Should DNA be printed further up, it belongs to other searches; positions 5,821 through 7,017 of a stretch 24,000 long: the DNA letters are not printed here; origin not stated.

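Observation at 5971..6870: Heliorhodopsin gene with all signature residues and a long Pro/Gly/Asp-rich N-terminal tail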

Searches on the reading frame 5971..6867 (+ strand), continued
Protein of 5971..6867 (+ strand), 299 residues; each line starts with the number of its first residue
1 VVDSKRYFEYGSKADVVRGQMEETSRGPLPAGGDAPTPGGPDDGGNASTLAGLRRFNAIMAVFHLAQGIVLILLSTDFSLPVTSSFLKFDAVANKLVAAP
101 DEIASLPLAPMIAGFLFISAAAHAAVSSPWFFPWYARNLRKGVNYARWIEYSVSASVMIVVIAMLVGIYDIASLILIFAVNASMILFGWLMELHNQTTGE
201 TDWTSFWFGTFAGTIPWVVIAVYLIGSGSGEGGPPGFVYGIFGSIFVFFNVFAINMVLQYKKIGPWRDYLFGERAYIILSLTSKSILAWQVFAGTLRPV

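Call 51: find_related_loci(query=P0001, collection=metagenome_contigs, flank=10000)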
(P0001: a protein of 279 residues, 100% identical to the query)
Query P0001 (279 aa) in metagenome_contigs; peptide patterns used: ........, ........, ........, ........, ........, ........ (x = any residue, [..] = any of these).
600 stretches matched a pattern (row limit reached: there are more); 585 encode a relative of the query (tblastn E <= 1e-3); the best 80 are kept; 80 distinct loci.
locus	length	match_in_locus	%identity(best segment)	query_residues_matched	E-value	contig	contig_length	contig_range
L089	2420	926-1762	68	6-279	6e-132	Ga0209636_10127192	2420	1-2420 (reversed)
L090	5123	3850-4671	70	14-279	4e-125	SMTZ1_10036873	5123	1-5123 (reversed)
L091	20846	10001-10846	67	3-279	2e-119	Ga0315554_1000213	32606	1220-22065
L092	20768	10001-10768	73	23-279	9e-119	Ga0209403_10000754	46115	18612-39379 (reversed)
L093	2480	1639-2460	66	17-279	2e-122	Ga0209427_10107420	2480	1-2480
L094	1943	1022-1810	63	14-279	5e-124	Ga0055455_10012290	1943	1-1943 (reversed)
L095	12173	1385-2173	63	12-279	6e-116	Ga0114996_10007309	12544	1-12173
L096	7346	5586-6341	75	28-279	1e-115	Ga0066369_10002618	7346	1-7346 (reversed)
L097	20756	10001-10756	75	28-279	1e-115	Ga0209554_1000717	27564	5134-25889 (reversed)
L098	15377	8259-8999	69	33-279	7e-114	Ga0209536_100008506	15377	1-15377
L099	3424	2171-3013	62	7-279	2e-115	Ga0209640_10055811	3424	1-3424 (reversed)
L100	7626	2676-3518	62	7-279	6e-113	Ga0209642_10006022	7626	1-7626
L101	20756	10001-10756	68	28-279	2e-112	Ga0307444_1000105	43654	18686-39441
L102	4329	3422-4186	69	25-279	8e-113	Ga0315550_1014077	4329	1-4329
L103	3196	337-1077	65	28-278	1e-114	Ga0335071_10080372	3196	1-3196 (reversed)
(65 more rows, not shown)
